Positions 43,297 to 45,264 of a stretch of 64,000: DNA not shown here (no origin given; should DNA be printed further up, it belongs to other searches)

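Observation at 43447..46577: Coupled operon: DUF2156 (MprF-C-like aminoacyl-tRNA transferase fold) plus a GNAT fused to a CorA-like 2-TM tail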

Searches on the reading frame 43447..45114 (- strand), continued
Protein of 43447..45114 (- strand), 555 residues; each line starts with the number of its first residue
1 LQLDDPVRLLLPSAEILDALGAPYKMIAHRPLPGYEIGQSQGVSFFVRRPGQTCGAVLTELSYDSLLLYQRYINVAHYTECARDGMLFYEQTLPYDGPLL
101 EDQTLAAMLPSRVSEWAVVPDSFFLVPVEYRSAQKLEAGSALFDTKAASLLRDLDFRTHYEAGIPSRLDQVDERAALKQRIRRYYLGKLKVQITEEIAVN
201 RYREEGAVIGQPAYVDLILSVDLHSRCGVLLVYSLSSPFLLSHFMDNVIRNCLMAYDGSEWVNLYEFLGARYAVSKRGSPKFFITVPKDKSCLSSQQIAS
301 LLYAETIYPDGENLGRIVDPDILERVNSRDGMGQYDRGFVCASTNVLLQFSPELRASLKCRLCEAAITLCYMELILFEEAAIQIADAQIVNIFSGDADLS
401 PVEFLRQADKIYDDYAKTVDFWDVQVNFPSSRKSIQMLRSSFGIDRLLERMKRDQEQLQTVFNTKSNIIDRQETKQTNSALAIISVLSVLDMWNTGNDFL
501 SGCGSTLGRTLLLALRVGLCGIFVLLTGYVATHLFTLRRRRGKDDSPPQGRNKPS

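Call 49: search_protein_families(library=pfam, alignment_id=A3, max_evalue=1)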
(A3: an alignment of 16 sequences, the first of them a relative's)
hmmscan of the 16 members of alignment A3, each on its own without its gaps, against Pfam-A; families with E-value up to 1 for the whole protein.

A. member 1, P0123 (416 aa): 0 families

B. families by the number of members that match (of 16 scanned): 18 families
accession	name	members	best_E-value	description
PF06432.16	GPI2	3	0.00068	Phosphatidylinositol N-acetylglucosaminyltransferase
PF10066.14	DUF2304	2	0.033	Uncharacterized conserved protein (DUF2304)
PF08625.16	Utp13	1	0.00091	Utp13 specific WD40 associated domain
PF06884.16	DUF1264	1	0.014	Protein of unknown function (DUF1264)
PF12669.12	FeoB_associated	1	0.027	FeoB-associated Cys-rich membrane protein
PF06687.17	SUR7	1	0.033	SUR7/PalI family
PF15059.11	Speriolin_C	1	0.04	Speriolin C-terminus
PF20694.2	TRADD-like_N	1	0.041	TRADD-like N-terminal domain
PF02568.20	ThiI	1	0.071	Thiamine biosynthesis protein (ThiI)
PF13967.11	RSN1_TM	1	0.09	Late exocytosis, associated with Golgi transport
PF18422.6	TNFR_16_TM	1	0.1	Tumor necrosis factor receptor member 16 trans-membrane domain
PF15420.11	Abhydrolase_9_N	1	0.14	Alpha/beta-hydrolase family N-terminus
PF00594.26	Gla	1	0.14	Vitamin K-dependent carboxylation/gamma-carboxyglutamic (GLA) domain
PF18920.5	DUF5671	1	0.15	Domain of unknown function (DUF5671)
PF00746.26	Gram_pos_anchor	1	0.16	LPXTG cell wall anchor motif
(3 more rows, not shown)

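Call 67: search_protein_families(library=pfam, proteins=[L026:5456-6004:+, L027:197-748:+, L030:5438-6013:+, L029:7220-8062:+], max_evalue=10)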
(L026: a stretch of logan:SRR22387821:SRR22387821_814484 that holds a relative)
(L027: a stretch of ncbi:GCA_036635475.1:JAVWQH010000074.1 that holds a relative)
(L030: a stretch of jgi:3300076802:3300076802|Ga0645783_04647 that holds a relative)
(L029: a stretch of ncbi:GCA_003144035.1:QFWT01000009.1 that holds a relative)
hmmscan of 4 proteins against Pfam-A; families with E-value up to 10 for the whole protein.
L026:5456-6004:+ (182 aa): 3 families
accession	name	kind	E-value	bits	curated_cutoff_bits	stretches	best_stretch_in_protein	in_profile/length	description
PF13527.13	Acetyltransf_9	-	0.0033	17.9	25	1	10-80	6-72/127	Acetyltransferase (GNAT) domain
PF00583.31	Acetyltransf_1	-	0.044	14.5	20.7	1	17-125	4-82/116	Acetyltransferase (GNAT) family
PF03180.19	Lipoprotein_9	-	0.05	13.2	27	1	76-128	164-216/236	NlpA lipoprotein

L027:197-748:+ (183 aa): 3 families
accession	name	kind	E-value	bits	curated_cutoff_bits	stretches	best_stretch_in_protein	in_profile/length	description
PF00583.31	Acetyltransf_1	-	0.00099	19.8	20.7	1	37-130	24-91/116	Acetyltransferase (GNAT) family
PF13527.13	Acetyltransf_9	-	0.0017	18.8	25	1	9-70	4-65/127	Acetyltransferase (GNAT) domain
PF08445.16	FR47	-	0.13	12.7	22.1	1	101-162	24-81/86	FR47-like protein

L030:5438-6013:+ (191 aa): 4 families
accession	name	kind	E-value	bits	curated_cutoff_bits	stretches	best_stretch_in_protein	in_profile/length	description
PF00583.31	Acetyltransf_1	-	0.00015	22.4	20.7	1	30-129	8-81/116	Acetyltransferase (GNAT) family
PF22351.2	TraH_VirB8-like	-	0.00083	19.7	26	1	118-183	53-117/123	TraH VirB8-like domain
PF08973.16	TM1506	-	0.021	14.9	27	1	140-178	61-99/130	Domain of unknown function (DUF1893)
PF13508.13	Acetyltransf_7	-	0.18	12.7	27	1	55-132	4-53/84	Acetyltransferase (GNAT) domain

L029:7220-8062:+ (280 aa): 2 families
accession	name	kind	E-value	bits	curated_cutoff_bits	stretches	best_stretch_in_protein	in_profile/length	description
PF14681.12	UPRTase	-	0.012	15.5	27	1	84-136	128-179/206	Uracil phosphoribosyltransferase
PF00583.31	Acetyltransf_1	-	0.031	15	20.7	1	137-232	28-95/116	Acetyltransferase (GNAT) family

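Call 70: find_related_loci(query=A2, collection=viral_contigs, flank=8000)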
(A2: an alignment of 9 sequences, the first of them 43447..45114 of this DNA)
Query A2 (555 aa) in viral_contigs; peptide patterns used: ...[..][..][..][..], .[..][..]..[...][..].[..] (x = any residue, [..] = any of these).
51 stretches matched a pattern, but none encodes a relative of the query by tblastn (E <= 1e-3).

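Call 82: fold_search(model_id=the predicted structure, library=viral)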
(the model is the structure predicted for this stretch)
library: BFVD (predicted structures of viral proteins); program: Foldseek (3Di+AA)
matches with E <= 10: 421; with E <= 0.001: 0
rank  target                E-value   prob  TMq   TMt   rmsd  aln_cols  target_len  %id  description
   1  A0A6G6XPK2            9.3e-03  1.00  0.14  0.39   8.5       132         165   17  (no name in the UniProt tables at hand)
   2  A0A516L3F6            9.7e-03  1.00  0.14  0.36   3.6       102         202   10  (no name in the UniProt tables at hand)
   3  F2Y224                9.7e-03  1.00  0.14  0.46   8.5       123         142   14  (no name in the UniProt tables at hand)
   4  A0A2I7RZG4            2.7e-02  0.13  0.11  0.09  34.9       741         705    9  TMhelix containing protein [Vibrio phage 1.261.O._10N.286.51.A7]
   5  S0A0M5                3.4e-02  1.00  0.14  0.44   6.4       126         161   13  Gamma-glutamyl cyclotransferase [Cellulophaga phage phi14:2]
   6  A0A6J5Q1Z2            3.4e-02  0.44  0.09  0.14  19.7       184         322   10  Uncharacterized protein [uncultured Caudovirales phage]
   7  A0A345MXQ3            3.6e-02  0.11  0.10  0.12  26.5       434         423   12  (no name in the UniProt tables at hand)
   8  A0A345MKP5            5.4e-02  0.11  0.09  0.11  28.4       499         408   11  (no name in the UniProt tables at hand)
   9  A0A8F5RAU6            8.5e-02  0.04  0.07  0.08  28.2       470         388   11  Replication initiator protein [Microvirus mar5]
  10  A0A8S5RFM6            8.9e-02  0.04  0.09  0.06  25.3       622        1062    7  Minor structural protein [virus sp. ctE0n6]
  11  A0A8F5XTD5            9.9e-02  0.05  0.09  0.09  30.5       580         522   12  Replication initiator protein [Microvirus mar54]
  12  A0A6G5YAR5            1.9e-01  0.99  0.14  0.39   6.2       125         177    7  (no name in the UniProt tables at hand)
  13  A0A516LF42            2.0e-01  0.99  0.14  0.28   5.3       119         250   13  (no name in the UniProt tables at hand)
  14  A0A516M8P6            2.0e-01  0.99  0.14  0.57   7.0       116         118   10  (no name in the UniProt tables at hand)
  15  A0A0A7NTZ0            2.0e-01  0.23  0.14  0.20  17.8       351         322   11  Mg2+ transporter protein [Lactobacillus phage LfeInf]
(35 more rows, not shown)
